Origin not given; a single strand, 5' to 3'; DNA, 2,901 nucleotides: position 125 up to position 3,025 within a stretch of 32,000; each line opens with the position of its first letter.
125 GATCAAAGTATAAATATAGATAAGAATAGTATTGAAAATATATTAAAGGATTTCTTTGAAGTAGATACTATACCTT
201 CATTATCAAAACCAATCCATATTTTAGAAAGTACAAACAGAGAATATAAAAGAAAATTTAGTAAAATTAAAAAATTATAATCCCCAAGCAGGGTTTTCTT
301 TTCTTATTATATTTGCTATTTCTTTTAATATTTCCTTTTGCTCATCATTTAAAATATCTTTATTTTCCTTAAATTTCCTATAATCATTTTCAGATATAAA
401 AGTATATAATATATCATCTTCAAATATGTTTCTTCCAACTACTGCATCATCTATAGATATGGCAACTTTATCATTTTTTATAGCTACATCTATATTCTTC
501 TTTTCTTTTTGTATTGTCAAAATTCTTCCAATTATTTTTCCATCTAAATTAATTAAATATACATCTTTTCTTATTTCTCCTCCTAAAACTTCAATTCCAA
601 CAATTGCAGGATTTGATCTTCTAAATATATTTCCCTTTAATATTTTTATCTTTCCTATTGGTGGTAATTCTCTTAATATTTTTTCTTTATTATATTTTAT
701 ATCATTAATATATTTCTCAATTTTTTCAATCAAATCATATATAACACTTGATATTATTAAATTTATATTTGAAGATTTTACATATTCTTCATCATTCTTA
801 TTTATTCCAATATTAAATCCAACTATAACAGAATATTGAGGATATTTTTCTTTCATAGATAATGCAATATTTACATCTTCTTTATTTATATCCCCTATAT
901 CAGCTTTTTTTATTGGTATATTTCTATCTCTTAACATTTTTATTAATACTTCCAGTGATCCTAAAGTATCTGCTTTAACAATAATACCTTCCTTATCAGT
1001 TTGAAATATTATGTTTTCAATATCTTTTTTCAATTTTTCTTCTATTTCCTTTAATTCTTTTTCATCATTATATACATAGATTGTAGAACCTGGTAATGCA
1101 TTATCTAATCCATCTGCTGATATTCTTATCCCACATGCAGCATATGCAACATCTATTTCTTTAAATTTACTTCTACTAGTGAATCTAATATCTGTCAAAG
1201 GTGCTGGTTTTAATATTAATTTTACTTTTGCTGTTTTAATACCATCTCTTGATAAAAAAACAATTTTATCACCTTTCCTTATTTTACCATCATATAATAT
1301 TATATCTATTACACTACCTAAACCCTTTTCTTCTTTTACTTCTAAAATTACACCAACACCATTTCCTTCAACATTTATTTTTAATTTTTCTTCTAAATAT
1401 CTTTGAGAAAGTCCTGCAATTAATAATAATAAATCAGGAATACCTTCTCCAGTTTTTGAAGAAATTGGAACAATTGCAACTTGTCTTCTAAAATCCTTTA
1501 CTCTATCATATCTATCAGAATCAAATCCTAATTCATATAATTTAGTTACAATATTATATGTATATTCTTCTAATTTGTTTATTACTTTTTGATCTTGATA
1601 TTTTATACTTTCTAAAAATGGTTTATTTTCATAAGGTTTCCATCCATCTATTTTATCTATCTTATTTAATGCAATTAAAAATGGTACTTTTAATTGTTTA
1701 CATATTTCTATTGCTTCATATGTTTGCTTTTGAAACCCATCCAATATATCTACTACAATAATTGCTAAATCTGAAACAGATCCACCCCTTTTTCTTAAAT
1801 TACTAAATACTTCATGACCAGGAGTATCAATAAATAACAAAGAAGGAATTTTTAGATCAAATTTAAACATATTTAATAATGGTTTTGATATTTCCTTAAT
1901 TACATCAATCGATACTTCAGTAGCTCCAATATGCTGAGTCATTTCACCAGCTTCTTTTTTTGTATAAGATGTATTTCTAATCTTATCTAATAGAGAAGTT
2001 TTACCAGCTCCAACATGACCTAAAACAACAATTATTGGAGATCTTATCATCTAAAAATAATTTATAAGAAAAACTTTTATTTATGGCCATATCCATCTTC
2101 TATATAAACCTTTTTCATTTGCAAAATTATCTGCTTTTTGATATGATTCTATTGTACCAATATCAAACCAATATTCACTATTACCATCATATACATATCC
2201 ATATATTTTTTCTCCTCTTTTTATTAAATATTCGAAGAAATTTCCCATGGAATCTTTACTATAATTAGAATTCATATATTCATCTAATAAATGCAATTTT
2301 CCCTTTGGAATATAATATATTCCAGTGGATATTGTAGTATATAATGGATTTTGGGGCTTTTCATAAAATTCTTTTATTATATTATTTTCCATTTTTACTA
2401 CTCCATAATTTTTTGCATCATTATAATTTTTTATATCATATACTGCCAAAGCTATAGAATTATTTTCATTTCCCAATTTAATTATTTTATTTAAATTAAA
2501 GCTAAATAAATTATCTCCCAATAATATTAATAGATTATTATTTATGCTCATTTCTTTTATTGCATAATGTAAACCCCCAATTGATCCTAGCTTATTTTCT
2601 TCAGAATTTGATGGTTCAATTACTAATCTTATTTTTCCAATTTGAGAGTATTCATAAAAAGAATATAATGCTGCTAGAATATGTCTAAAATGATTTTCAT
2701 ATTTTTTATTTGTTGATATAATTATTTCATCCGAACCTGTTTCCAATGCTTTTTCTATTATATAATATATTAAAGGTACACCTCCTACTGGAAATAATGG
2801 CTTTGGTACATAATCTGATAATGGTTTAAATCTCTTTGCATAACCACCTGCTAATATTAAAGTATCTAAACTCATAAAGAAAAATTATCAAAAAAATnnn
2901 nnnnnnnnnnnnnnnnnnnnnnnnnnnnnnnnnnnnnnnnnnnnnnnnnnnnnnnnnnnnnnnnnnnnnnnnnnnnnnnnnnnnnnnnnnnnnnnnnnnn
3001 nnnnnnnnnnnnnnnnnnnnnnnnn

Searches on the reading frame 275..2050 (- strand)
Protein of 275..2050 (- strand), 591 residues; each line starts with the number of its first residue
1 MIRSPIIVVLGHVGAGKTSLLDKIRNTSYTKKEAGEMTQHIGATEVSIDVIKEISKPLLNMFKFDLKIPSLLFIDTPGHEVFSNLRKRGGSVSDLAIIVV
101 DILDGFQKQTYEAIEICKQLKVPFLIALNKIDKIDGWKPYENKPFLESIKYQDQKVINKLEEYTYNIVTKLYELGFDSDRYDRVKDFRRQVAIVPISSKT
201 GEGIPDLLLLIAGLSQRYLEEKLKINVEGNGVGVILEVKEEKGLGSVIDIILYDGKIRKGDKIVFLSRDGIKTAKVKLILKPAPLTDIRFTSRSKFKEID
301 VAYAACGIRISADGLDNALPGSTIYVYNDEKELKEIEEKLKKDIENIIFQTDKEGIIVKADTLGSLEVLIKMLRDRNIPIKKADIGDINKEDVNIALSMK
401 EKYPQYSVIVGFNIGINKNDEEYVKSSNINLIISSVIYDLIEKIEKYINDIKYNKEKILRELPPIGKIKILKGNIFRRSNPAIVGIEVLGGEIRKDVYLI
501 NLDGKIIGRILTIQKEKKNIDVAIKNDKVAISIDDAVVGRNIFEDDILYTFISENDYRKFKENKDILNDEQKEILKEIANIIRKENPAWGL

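Call 5: search_protein_families(library=pfam, proteins=[window:275-2050:-], max_evalue=0.1)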
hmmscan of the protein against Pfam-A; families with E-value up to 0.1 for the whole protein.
window:275-2050:- (591 aa): 18 families
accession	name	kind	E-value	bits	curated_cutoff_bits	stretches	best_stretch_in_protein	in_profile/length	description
PF00009.33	GTP_EFTU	-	4.7e-31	108.3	26.5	1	5-212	4-183/188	Elongation factor Tu GTP binding domain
PF14578.12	GTP_EFTU_D4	-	2e-26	92.2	23.8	1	466-549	3-86/86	Elongation factor Tu domain 4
PF11987.13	IF-2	-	4.3e-16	59.3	27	1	337-445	9-117/117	Translation-initiation factor 2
PF03144.31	GTP_EFTU_D2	-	3.5e-09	37.4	30.3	1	245-324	1-72/73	Elongation factor Tu domain 2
PF01926.29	MMR_HSR1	-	1.8e-07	31.7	21.9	1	7-130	2-113/113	50S ribosome-binding GTPase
PF03029.23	ATP_bind_1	-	8.1e-06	26.2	27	1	38-212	62-235/240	Conserved hypothetical ATP binding protein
PF08477.19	Roc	-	1.9e-05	25.3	27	1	7-132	2-119/119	Ras of Complex, Roc, domain of DAPkinase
PF00071.28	Ras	-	0.0013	18.8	21.6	1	7-133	2-116/162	Ras family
PF03193.22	RsgA_GTPase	-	0.0029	17.9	30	0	3-28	105-130/174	RsgA GTPase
PF00350.29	Dynamin_N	-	0.023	15.2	27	0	7-40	1-34/168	Dynamin family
PF02492.25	cobW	-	0.028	14.5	20.7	1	5-52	1-48/180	CobW/HypB/UreG, nucleotide-binding domain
PF10662.15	PduV-EutP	-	0.031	14.5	21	0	7-49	4-42/143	Ethanolamine utilisation - propanediol utilisation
PF22042.2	EF-G_D2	-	0.042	14.4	27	0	233-278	4-48/84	Elongation factor G domain 2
PF00308.24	Bac_DnaA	-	0.069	13.8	23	0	8-75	38-104/162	Bacterial DnaA ATPAse domain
PF13476.12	AAA_23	-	0.076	14.1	27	1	4-51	19-66/201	AAA domain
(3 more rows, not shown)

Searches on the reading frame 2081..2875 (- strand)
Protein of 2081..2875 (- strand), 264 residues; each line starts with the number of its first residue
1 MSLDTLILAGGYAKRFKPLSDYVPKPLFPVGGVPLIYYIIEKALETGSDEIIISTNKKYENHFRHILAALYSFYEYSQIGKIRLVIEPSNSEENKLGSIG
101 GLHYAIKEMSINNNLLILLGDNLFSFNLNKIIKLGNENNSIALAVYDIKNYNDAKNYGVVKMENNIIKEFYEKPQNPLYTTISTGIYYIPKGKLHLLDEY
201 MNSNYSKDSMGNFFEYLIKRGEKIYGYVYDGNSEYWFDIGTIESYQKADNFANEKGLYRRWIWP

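Call 5: search_protein_families(library=pfam, proteins=[window:2081-2875:-], max_evalue=0.1)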
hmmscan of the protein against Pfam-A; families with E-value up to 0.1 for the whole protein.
window:2081-2875:- (264 aa): 3 families
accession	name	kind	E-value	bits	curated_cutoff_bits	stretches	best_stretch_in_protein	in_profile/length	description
PF00483.29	NTP_transferase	-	6.8e-41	140.9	21.2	1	5-253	2-243/245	Nucleotidyl transferase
PF12804.13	NTP_transf_3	-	3e-10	40.9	27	1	6-124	2-98/160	MobA-like NTP transferase domain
PF02348.25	CTP_transf_3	-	0.00037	20.8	22.6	1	25-62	16-55/217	Cytidylyltransferase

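Call 7: search_protein_families(library=ncbifam, proteins=[window:2081-2875:-], max_evalue=0.1)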
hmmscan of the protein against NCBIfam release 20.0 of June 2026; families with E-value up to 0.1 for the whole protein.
window:2081-2875:- (264 aa): 35 families (the best 25 are shown)
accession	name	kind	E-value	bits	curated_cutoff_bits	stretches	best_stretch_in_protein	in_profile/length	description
TIGR03992.1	Arch_glmU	subfamily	5.5e-24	84.8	292.1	1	4-241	2-216/393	bifunctional sugar-1-phosphate nucleotidylyltransferase/acetyltransferase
TIGR02091.1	glgC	equivalog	8.1e-24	84.3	424.9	1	5-248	3-255/364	glucose-1-phosphate adenylyltransferase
NF052502.1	man1P_GTase_Rv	exception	3.8e-23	81.9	440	1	4-247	2-225/352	mannose-1-phosphate guanylyltransferase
TIGR01208.1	rmlA_long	equivalog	2.1e-20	72.9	320.25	1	5-248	2-230/353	glucose-1-phosphate thymidylyltransferase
NF041313.1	UDPGP_AglF_Halo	equivalog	7.9e-20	71.3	400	1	4-249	2-231/234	UTP--glucose-1-phosphate uridylyltransferase AglF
NF003670.0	PRK05293.1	equivalog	1.8e-19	69.9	470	1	5-249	7-255/382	glucose-1-phosphate adenylyltransferase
NF041173.1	Sug_nt_acttase_Thmprot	equivalog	3.1e-18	65.9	600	1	5-241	3-216/405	bifunctional sugar-1-phosphate nucleotidylyltransferase/acetyltransferase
NF049965.1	GlMnHpPGnyltfHddC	equivalog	1.1e-17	64.4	300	1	5-247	3-216/221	D-glycero-D-manno-heptose 1-phosphate guanosyltransferase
NF001947.0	PRK00725.1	subfamily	1.2e-16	60.5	470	1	5-249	19-284/426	glucose-1-phosphate adenylyltransferase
NF045761.1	NAMPUrTaseMurU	equivalog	3.7e-16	59.7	250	1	5-250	3-225/226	N-acetylmuramate alpha-1-phosphate uridylyltransferase MurU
NF002772.0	PRK02862.1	equivalog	2.6e-15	56.1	537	2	5-176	6-181/429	glucose-1-phosphate adenylyltransferase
TIGR01207.1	rmlA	equivalog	5.1e-15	55.3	360.65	1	6-252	3-236/286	glucose-1-phosphate thymidylyltransferase RfbA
NF012024.0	PRK15480.1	equivalog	2.3e-13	49.9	588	1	5-252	6-240/292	glucose-1-phosphate thymidylyltransferase RfbA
NF002023.0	PRK00844.1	subfamily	1.9e-12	46.7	458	1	5-249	9-273/408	glucose-1-phosphate adenylyltransferase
TIGR01099.1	galU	equivalog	2.6e-12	46.9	326.8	1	6-176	5-191/261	UTP--glucose-1-phosphate uridylyltransferase GalU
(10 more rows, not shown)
